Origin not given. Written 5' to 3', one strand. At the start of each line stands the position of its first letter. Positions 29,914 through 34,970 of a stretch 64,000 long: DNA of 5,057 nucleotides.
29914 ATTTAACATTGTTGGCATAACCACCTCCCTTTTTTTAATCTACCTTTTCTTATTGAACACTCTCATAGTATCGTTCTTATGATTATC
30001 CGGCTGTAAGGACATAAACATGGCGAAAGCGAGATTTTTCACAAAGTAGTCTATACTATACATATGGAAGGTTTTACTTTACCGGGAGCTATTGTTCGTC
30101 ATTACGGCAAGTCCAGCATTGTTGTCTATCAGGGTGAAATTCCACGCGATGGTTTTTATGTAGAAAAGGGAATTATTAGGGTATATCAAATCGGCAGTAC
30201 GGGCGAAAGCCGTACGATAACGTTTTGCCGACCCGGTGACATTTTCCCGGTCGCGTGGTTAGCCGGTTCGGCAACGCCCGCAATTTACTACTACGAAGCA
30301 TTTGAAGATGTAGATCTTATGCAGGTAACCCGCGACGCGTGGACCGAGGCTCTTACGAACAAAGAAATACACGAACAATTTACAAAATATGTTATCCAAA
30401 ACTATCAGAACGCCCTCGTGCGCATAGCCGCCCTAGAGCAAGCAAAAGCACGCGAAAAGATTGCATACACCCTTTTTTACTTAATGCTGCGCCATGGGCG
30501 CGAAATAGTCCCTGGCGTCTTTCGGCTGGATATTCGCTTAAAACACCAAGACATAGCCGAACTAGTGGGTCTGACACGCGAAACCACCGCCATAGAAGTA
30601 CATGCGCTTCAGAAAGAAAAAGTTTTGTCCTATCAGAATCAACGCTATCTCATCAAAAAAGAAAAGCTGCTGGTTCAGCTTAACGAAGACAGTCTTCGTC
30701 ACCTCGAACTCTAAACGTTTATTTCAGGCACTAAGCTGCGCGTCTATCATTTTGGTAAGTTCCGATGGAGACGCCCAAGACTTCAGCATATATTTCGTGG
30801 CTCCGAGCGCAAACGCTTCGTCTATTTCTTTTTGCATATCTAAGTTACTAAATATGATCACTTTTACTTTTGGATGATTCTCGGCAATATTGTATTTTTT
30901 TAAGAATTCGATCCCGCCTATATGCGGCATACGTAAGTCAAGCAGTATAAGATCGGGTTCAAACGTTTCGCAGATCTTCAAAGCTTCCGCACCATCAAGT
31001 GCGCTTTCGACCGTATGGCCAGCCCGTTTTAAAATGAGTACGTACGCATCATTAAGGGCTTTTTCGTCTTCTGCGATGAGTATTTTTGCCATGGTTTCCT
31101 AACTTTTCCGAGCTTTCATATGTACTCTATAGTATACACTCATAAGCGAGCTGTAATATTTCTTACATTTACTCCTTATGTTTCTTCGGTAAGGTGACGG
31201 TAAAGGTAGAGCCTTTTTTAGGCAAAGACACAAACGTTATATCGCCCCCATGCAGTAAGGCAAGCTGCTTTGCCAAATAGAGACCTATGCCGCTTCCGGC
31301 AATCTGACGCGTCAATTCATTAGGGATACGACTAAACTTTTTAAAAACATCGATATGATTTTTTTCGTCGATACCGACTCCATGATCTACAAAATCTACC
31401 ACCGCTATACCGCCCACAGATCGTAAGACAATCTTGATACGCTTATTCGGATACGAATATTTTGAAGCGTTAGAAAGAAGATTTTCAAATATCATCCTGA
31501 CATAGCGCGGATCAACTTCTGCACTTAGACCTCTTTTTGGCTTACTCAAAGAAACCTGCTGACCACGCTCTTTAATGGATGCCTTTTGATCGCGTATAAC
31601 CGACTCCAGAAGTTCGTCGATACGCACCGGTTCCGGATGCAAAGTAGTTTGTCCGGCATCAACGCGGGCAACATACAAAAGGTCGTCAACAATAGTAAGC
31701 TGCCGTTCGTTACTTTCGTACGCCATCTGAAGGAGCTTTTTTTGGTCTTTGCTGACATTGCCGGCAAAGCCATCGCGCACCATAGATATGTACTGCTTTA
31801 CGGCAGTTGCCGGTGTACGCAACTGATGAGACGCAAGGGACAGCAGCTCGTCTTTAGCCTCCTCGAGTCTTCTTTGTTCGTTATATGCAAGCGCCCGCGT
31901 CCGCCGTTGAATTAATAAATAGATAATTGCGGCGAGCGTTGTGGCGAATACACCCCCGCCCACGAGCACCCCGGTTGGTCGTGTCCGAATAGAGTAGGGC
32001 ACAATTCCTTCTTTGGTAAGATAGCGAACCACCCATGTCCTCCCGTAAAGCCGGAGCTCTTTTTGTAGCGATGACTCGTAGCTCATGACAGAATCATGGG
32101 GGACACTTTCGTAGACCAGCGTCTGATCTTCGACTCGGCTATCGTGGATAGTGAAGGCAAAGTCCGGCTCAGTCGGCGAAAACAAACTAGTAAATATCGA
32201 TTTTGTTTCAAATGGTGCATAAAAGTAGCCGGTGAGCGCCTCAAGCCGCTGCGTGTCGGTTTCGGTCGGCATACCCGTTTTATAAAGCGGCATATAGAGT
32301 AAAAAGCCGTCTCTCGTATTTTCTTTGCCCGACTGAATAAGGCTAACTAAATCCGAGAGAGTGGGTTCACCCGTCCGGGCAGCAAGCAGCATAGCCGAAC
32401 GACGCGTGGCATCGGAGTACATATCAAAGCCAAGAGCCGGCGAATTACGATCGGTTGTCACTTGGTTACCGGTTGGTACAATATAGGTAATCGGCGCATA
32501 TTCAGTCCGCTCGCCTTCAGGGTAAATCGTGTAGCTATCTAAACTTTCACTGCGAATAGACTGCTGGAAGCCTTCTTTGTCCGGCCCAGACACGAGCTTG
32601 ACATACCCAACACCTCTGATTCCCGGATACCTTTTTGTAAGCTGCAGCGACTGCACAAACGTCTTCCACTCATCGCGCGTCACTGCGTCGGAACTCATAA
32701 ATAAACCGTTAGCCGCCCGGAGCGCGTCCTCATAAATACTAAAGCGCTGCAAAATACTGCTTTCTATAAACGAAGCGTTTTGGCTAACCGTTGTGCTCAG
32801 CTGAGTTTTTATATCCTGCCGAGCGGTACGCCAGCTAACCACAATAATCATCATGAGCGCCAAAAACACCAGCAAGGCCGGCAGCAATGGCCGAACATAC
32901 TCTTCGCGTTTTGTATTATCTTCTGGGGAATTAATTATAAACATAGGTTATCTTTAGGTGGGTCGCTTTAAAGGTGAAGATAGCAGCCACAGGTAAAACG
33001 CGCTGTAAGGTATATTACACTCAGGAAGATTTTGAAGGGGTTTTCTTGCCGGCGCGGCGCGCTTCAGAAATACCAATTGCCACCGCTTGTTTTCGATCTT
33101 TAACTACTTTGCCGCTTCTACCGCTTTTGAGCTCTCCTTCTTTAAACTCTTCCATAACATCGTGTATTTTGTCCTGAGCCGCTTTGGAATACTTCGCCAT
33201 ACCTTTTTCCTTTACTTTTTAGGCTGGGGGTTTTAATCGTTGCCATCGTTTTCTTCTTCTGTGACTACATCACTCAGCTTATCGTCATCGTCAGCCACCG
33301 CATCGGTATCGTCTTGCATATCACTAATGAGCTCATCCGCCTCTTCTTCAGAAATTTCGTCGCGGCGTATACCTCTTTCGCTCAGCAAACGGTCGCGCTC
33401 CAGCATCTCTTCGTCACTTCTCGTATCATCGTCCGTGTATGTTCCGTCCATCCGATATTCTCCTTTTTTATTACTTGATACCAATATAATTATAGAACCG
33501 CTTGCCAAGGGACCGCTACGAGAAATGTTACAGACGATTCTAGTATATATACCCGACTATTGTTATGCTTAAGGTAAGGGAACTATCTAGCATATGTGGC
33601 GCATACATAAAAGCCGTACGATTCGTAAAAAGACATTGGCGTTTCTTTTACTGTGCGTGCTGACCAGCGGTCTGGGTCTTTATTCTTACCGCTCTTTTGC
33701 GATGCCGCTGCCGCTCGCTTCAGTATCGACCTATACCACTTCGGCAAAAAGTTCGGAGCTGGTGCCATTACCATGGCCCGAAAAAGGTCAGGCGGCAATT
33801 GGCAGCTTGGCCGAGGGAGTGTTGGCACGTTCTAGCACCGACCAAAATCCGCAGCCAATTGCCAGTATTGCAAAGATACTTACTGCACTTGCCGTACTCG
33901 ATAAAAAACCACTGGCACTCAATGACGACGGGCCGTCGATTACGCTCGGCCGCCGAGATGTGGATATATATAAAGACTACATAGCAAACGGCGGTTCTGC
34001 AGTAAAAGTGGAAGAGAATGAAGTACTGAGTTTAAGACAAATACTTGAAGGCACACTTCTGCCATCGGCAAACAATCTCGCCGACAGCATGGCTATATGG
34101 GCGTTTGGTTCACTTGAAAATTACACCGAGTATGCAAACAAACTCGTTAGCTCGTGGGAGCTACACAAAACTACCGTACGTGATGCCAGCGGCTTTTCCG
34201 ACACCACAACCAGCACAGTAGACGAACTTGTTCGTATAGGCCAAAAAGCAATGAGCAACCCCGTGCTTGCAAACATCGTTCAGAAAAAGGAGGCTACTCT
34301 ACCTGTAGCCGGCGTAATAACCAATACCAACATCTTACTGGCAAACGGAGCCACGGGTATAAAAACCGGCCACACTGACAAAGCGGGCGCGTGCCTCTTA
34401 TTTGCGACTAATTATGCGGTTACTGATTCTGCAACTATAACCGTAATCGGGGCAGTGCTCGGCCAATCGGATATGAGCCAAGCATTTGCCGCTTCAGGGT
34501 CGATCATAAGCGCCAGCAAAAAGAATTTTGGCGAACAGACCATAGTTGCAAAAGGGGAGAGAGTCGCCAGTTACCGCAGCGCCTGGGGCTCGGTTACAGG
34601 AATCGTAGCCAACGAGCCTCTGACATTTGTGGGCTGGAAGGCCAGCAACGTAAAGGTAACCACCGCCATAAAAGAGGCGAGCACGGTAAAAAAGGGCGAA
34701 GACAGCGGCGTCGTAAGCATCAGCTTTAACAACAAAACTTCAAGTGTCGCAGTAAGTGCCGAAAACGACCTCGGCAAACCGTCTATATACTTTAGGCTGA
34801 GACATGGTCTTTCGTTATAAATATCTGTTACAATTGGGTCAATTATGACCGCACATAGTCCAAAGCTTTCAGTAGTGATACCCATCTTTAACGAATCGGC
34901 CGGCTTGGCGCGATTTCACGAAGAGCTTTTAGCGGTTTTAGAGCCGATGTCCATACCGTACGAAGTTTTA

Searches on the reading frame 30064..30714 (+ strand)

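Call 41: search_protein_families(library=pfam, proteins=[window:30064-30714:+], max_evalue=0.001)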
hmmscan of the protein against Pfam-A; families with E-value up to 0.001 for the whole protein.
window:30064-30714:+ (216 aa): 3 families
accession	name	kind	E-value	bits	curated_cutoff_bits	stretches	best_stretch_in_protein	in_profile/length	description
PF00027.35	cNMP_binding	-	1.2e-11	44.9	27.5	1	12-98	2-87/89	Cyclic nucleotide-binding domain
PF13545.12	HTH_Crp_2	-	5.3e-10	39.6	27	1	131-205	1-69/70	Crp-like helix-turn-helix domain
PF00325.26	Crp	-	6e-05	23.1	21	1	158-174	2-18/32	Bacterial regulatory proteins, crp family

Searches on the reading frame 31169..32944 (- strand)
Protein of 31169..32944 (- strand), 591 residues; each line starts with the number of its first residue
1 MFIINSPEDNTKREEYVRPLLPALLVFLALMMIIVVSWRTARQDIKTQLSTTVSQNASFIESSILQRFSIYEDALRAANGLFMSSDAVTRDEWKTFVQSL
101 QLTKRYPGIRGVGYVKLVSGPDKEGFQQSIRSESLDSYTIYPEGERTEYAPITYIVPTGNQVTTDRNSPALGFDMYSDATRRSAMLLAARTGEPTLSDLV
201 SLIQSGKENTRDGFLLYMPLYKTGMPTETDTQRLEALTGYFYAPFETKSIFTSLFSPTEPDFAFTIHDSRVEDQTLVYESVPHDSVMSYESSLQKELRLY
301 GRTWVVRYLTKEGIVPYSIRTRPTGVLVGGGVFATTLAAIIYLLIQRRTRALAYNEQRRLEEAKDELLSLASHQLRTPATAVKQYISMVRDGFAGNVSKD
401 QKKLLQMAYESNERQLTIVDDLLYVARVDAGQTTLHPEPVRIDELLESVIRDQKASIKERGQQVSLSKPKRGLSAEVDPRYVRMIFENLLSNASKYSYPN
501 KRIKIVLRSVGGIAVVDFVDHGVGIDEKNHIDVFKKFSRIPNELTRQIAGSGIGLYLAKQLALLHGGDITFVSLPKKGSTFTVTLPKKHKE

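Call 3: search_protein_families(library=pfam, proteins=[window:31169-32944:-], max_evalue=0.01)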
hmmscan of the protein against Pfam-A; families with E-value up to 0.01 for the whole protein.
window:31169-32944:- (591 aa): 3 families
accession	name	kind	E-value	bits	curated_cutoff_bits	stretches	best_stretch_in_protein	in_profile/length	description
PF03924.19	CHASE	-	6.1e-51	173.3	25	1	86-278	1-189/189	CHASE domain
PF02518.31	HATPase_c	-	2e-22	80.1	26.4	1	478-588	2-110/111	Histidine kinase-, DNA gyrase B-, and HSP90-like ATPase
PF00512.31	HisKA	-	9.9e-12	45.2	26.9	1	363-431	1-66/66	His Kinase A (phospho-acceptor) domain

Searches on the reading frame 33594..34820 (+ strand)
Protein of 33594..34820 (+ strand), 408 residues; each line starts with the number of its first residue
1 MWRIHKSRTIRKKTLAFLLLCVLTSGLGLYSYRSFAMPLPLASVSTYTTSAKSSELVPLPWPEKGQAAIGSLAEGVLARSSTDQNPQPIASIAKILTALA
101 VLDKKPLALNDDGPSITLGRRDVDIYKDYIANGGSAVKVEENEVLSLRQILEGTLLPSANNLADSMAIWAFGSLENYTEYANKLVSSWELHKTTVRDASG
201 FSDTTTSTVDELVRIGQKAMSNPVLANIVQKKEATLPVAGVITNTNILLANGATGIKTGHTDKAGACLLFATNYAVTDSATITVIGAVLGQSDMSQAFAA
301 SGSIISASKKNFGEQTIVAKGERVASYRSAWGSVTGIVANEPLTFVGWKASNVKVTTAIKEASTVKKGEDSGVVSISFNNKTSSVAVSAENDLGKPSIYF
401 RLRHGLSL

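Call 3: search_protein_families(library=pfam, proteins=[window:33594-34820:+], max_evalue=0.01)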
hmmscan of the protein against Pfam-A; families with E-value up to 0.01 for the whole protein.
window:33594-34820:+ (408 aa): 1 family
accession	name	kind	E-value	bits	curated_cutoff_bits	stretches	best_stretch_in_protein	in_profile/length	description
PF00768.25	Peptidase_S11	-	5.1e-23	82.2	27.6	1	76-287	25-233/239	D-alanyl-D-alanine carboxypeptidase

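Call 4: search_protein_families(library=ncbifam, proteins=[window:33594-34820:+], max_evalue=0.01)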
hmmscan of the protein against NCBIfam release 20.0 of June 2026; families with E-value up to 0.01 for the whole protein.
window:33594-34820:+ (408 aa): 4 families
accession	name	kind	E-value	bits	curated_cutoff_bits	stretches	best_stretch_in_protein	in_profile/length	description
NF008668.0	PRK11669.1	equivalog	5.7e-13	48.7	294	1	79-281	58-258/316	D-alanyl-D-alanine endopeptidase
NF038273.1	strep_PBP3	exception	3.8e-12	45.9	490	2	249-359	224-343/407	D-alanyl-D-alanine carboxypeptidase PBP3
NF008059.0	PRK10793.1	equivalog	4.2e-10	38.9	694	1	76-306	59-286/403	D-alanyl-D-alanine carboxypeptidase DacA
NF008489.0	PRK11397.1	equivalog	1.7e-08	33.6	610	1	76-333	50-304/389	serine-type D-Ala-D-Ala carboxypeptidase DacD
